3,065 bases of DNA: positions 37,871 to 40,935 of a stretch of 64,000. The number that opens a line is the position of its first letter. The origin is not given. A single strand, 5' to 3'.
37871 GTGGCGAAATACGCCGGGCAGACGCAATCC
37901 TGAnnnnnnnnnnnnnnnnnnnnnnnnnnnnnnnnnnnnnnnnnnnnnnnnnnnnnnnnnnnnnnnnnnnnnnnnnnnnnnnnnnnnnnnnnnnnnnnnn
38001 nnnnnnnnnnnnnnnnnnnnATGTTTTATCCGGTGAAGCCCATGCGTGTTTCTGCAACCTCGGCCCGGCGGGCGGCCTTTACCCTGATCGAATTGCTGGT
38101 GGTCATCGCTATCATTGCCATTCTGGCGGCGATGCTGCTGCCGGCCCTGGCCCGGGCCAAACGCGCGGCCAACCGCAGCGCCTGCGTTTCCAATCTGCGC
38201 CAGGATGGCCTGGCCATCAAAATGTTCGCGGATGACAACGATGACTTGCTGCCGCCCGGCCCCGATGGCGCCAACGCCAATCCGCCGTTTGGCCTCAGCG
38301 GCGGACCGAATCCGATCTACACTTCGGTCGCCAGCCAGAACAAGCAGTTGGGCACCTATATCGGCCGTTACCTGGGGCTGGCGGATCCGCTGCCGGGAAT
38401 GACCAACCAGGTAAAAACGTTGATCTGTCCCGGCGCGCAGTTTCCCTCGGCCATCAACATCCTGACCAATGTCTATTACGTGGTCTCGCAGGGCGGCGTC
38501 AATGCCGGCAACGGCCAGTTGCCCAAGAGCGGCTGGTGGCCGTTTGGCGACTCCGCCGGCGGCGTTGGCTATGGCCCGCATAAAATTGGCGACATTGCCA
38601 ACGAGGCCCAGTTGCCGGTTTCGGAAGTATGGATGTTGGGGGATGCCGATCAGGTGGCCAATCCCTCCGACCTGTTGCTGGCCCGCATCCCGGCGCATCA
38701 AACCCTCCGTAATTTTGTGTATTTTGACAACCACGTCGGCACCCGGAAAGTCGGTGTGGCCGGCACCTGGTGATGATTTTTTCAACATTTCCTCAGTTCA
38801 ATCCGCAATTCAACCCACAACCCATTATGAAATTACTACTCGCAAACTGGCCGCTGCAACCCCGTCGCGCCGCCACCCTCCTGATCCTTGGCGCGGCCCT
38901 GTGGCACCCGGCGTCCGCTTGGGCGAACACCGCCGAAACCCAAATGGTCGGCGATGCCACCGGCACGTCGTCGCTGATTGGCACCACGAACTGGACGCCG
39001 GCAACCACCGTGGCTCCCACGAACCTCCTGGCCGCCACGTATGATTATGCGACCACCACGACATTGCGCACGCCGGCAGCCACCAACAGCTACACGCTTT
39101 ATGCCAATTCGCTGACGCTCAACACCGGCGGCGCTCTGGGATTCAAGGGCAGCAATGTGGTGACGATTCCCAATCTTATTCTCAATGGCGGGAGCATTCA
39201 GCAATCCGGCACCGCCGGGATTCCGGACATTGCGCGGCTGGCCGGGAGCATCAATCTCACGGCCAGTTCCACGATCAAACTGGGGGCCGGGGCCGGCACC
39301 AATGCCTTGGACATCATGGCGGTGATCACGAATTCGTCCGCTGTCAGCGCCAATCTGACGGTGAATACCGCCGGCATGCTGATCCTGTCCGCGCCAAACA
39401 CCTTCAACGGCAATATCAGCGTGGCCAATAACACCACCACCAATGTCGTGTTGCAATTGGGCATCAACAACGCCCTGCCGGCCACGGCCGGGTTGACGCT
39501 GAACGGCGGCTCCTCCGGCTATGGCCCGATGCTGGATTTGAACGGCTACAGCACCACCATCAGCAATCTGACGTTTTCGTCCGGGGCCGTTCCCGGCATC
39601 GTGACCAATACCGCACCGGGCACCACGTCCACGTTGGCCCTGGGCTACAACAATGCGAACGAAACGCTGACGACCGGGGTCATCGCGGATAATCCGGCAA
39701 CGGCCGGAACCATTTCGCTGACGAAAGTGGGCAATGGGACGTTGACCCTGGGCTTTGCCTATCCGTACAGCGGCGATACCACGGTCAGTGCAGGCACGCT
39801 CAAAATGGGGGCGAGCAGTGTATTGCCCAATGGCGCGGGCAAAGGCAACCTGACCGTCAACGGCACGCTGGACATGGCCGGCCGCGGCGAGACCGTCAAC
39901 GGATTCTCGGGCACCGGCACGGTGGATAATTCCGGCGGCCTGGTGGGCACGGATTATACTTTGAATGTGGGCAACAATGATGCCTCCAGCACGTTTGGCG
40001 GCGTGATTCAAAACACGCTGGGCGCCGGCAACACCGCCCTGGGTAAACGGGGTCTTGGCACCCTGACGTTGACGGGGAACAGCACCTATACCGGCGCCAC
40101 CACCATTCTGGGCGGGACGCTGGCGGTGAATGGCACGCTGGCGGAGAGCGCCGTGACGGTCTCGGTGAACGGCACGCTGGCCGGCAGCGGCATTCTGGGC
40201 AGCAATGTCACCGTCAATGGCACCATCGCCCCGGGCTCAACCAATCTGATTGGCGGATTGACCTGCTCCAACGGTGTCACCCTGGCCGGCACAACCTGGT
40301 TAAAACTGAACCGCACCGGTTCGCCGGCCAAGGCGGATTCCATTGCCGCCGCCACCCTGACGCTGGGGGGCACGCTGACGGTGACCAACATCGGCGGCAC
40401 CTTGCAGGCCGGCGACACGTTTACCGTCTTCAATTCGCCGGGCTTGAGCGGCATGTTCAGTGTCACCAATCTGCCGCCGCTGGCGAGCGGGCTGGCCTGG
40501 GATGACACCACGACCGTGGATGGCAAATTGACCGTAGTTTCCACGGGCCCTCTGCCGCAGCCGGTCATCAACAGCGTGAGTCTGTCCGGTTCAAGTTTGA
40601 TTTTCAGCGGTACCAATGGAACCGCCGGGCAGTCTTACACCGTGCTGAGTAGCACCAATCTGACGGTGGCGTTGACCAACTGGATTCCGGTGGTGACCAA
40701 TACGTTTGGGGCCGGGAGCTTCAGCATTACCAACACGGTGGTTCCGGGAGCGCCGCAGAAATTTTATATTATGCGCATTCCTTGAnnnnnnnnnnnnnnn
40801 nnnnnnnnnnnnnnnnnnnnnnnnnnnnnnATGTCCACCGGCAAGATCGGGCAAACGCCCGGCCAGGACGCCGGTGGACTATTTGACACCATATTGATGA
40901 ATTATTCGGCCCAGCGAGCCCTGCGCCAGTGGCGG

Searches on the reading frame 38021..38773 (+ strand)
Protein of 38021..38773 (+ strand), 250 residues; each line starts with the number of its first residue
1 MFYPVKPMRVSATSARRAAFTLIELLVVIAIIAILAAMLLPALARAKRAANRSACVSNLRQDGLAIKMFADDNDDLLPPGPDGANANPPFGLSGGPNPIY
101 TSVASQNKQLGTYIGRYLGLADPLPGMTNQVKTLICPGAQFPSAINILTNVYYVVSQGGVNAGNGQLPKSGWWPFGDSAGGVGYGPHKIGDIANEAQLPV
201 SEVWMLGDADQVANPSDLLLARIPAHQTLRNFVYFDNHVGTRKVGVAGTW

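Call 13: search_protein_families(library=pfam, proteins=[window:38021-38773:+], max_evalue=0.01)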
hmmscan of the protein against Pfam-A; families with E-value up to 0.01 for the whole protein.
window:38021-38773:+ (250 aa): 1 family
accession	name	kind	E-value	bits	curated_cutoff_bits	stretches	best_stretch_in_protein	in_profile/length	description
PF07963.17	N_methyl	-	1.2e-07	31.5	21.2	1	16-40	3-27/27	Prokaryotic N-terminal methylation motif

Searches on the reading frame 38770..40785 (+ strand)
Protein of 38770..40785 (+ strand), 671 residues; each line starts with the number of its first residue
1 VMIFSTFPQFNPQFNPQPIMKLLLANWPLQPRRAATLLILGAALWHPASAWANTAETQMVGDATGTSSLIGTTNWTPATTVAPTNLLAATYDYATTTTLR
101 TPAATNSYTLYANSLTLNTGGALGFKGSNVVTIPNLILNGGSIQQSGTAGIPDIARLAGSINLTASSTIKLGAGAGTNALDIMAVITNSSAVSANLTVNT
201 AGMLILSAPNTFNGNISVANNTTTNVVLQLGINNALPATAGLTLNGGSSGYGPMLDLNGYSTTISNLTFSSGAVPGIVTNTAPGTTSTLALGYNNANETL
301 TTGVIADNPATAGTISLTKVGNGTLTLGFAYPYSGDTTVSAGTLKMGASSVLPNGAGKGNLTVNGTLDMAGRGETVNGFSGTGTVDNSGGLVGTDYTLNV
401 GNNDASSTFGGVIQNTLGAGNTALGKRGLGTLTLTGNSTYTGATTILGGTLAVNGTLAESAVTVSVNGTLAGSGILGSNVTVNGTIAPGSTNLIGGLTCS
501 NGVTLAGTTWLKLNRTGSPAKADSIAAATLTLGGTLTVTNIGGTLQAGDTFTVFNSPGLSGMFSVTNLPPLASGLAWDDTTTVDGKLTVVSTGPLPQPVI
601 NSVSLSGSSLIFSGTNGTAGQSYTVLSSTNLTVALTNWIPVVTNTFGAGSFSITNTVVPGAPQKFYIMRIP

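Call 13: search_protein_families(library=pfam, proteins=[window:38770-40785:+], max_evalue=0.01)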
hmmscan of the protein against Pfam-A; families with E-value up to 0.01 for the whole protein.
window:38770-40785:+ (671 aa): 1 family
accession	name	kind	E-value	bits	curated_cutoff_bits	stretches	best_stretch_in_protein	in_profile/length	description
PF12951.13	PATR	-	1.6e-14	54.1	27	2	426-453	3-30/30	Passenger-associated-transport-repeat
